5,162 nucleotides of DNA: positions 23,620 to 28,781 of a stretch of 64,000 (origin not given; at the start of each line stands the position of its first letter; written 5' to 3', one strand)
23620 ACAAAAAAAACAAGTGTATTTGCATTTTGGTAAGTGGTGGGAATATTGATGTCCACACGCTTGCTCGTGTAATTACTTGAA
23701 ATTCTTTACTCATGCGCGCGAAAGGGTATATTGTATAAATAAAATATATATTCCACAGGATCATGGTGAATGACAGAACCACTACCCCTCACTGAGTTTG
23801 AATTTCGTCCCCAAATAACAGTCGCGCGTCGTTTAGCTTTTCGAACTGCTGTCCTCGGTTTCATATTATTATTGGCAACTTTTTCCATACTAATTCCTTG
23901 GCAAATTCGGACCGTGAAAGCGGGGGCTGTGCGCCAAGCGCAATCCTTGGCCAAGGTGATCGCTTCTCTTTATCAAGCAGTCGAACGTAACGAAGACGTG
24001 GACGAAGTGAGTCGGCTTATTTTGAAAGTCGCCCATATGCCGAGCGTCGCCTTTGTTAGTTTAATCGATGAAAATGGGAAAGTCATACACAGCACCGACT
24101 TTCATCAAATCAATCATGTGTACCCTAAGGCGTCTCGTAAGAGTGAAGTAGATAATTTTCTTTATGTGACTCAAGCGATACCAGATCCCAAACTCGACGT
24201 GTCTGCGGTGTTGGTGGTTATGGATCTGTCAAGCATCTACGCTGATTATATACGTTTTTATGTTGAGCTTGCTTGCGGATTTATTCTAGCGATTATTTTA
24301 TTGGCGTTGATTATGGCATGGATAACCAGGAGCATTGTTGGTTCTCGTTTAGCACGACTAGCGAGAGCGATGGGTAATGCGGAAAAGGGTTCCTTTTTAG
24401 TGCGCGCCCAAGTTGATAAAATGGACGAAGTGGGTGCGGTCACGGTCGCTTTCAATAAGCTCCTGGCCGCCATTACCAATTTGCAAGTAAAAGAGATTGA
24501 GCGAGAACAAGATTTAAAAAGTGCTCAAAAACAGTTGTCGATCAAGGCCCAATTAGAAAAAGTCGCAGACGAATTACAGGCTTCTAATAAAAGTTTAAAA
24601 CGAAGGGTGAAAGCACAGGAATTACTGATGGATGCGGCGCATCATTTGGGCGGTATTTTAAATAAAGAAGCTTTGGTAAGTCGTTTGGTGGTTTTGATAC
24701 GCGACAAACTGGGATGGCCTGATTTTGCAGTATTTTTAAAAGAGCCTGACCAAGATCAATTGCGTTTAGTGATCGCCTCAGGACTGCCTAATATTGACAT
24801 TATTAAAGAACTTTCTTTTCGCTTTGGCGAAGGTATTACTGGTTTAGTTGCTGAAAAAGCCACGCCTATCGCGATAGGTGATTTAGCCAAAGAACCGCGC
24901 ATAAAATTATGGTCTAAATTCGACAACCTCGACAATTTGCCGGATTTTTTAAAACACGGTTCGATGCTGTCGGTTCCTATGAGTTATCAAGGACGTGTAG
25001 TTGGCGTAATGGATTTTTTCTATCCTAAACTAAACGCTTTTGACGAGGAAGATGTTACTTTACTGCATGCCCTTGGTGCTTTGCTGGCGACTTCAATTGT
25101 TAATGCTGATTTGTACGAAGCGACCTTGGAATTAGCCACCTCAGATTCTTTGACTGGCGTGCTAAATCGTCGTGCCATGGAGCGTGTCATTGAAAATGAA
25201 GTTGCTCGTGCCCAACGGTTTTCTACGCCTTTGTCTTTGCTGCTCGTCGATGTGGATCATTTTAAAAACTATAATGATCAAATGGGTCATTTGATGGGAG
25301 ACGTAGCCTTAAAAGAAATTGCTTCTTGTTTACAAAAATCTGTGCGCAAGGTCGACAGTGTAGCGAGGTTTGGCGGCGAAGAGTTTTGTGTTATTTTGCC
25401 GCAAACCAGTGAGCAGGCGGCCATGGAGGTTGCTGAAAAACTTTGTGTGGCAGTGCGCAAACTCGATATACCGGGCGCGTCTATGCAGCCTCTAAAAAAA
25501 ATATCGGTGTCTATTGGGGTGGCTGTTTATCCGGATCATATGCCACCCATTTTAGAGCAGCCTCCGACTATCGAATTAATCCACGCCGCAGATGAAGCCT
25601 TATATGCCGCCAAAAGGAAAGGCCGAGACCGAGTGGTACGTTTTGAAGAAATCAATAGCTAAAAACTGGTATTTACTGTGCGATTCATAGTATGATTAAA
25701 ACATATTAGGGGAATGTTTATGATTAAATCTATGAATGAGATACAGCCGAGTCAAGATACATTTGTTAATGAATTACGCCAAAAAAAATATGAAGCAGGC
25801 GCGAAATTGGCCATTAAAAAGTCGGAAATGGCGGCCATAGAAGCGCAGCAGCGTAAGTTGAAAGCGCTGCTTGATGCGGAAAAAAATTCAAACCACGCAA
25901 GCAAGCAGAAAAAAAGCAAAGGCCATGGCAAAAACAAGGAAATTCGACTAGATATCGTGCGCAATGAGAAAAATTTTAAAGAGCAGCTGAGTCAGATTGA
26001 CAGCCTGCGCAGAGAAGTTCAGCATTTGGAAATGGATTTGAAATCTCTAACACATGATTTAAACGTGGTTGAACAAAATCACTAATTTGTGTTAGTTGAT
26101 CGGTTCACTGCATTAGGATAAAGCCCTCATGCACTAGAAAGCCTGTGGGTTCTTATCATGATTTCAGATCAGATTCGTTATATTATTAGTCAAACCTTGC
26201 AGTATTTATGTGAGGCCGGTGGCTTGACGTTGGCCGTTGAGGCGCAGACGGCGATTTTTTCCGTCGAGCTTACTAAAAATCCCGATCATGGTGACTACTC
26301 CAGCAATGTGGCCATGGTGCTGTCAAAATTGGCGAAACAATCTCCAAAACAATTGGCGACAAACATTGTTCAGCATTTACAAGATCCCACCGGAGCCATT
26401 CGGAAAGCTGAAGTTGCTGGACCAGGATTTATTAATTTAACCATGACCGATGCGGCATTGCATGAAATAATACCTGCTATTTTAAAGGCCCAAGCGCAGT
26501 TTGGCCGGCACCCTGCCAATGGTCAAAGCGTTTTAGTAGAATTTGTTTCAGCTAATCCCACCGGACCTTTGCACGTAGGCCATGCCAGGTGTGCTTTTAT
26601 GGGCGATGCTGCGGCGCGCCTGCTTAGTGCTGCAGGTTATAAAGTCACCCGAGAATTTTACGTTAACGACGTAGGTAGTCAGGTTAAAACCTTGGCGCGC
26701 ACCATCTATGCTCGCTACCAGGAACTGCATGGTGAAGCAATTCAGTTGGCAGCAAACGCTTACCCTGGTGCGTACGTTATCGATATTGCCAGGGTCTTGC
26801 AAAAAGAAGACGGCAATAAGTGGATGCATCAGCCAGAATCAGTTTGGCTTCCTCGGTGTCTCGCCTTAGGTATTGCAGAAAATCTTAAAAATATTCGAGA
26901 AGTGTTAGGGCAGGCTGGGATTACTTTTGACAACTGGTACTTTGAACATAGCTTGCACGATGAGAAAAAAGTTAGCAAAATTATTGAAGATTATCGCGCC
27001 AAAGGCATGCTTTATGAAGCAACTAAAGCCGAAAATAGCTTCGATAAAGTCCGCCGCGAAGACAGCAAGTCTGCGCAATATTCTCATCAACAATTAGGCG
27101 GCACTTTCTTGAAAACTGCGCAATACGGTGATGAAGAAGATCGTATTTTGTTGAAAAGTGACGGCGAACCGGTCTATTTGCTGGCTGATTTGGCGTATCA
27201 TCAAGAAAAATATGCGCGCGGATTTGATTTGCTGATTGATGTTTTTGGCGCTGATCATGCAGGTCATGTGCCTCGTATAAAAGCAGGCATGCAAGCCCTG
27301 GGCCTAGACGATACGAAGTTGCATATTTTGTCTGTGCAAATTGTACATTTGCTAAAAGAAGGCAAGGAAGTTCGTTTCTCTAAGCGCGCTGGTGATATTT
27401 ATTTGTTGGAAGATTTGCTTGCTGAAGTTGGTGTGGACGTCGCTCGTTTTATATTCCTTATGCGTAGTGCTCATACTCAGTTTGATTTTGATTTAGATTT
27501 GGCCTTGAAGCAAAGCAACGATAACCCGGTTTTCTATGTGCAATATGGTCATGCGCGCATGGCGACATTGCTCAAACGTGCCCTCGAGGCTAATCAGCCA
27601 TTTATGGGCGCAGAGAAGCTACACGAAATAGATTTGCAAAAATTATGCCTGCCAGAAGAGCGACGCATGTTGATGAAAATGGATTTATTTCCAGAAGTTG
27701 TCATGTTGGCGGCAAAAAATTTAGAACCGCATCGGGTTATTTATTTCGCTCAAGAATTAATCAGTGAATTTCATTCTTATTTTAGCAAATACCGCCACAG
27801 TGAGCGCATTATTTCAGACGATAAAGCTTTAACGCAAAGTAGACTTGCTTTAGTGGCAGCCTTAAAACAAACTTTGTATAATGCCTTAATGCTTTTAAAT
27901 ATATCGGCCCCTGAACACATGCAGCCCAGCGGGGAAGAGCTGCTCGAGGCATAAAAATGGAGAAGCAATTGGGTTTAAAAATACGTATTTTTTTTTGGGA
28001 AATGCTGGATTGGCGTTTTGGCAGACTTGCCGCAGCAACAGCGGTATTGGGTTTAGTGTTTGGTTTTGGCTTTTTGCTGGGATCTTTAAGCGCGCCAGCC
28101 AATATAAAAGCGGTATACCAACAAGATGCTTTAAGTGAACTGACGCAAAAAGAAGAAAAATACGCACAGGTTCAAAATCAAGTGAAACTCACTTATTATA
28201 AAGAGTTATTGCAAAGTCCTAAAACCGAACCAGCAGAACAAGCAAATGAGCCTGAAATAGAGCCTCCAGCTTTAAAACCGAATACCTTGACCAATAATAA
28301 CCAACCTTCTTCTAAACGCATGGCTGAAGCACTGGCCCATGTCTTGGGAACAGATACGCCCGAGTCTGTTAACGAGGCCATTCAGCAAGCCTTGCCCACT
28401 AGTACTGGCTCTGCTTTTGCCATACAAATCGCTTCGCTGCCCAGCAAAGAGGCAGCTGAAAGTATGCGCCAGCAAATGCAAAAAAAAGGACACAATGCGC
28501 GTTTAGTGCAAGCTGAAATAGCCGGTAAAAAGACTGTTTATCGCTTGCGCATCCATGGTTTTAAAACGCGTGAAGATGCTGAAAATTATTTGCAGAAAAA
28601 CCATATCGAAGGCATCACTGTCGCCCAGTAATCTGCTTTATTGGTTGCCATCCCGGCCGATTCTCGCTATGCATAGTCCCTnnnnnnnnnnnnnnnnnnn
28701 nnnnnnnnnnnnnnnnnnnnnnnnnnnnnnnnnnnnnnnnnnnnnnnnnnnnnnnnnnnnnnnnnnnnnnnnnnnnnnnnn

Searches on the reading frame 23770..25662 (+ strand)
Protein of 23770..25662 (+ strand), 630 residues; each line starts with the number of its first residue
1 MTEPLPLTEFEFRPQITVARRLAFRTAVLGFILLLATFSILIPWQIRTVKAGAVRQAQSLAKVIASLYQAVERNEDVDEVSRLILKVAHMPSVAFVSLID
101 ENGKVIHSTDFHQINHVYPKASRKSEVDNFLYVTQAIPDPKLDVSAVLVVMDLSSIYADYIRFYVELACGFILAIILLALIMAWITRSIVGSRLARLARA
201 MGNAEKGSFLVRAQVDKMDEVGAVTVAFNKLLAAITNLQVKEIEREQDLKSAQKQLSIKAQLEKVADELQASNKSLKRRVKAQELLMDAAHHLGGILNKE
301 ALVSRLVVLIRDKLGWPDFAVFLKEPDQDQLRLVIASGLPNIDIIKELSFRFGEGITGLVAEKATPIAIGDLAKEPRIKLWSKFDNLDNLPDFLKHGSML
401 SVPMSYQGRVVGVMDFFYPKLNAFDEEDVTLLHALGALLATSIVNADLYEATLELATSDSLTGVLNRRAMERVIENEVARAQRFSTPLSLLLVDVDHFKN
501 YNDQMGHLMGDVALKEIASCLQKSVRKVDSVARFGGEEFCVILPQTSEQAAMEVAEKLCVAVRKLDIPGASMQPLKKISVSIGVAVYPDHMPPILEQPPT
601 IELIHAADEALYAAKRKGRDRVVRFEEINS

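Call 31: search_protein_families(library=pfam, proteins=[window:23770-25662:+], max_evalue=0.0001)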
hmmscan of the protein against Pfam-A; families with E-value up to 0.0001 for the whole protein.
window:23770-25662:+ (630 aa): 4 families
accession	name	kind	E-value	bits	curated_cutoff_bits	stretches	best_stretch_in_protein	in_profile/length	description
PF00990.26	GGDEF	-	5.4e-45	153.5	23.8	1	456-621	1-161/161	Diguanylate cyclase, GGDEF domain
PF13185.12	GAF_2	-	3.7e-16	60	28.6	1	300-443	5-135/136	GAF domain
PF01590.32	GAF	-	1.4e-10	42.2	22.4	1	300-443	3-133/133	GAF domain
PF13492.12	GAF_3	-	3.1e-07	31.3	27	1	301-444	4-128/129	GAF domain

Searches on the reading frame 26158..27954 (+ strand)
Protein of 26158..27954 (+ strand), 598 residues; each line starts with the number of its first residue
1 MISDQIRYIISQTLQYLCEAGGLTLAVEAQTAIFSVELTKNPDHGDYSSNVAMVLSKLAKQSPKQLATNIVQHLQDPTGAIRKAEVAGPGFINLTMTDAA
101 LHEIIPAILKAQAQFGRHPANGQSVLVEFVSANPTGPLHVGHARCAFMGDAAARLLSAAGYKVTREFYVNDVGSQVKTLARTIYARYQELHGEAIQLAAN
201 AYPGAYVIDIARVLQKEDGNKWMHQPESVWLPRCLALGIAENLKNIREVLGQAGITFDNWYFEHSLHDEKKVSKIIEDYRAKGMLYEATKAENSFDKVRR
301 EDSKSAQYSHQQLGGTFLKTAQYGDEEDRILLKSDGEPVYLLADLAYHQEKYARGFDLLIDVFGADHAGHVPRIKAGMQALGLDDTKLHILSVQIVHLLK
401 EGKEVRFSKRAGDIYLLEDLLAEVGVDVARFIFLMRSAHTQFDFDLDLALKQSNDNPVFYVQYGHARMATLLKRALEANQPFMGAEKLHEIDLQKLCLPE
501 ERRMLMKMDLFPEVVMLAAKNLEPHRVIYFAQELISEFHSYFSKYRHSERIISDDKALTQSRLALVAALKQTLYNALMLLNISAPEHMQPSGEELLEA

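Call 31: search_protein_families(library=pfam, proteins=[window:26158-27954:+], max_evalue=0.0001)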
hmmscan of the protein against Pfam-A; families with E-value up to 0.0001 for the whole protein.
window:26158-27954:+ (598 aa): 3 families
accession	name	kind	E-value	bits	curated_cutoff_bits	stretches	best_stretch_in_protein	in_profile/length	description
PF05746.21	DALR_1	-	3.3e-24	85.7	22.3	1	461-588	1-117/117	DALR anticodon binding domain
PF03485.21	Arg_tRNA_synt_N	-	1.3e-21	77.5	21.5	1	5-95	2-84/85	Arginyl tRNA synthetase N terminal domain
PF00750.26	tRNA-synt_1d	-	1.1e-19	71.1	23.3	1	105-189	2-86/349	tRNA synthetases class I (R), catalytic domain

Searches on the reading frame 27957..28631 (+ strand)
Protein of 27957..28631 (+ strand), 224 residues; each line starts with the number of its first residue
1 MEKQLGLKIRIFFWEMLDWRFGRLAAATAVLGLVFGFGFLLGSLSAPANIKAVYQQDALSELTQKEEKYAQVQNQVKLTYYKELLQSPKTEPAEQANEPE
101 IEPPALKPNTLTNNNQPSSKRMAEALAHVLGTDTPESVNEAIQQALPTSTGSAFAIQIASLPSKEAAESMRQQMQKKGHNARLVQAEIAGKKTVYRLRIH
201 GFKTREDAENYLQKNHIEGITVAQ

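Call 31: search_protein_families(library=pfam, proteins=[window:27957-28631:+], max_evalue=0.0001)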
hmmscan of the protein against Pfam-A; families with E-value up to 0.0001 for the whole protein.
window:27957-28631:+ (224 aa): 1 family
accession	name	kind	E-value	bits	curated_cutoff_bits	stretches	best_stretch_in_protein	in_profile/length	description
PF05036.18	SPOR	-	7.2e-14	52.3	21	1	151-214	2-63/76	SPOR domain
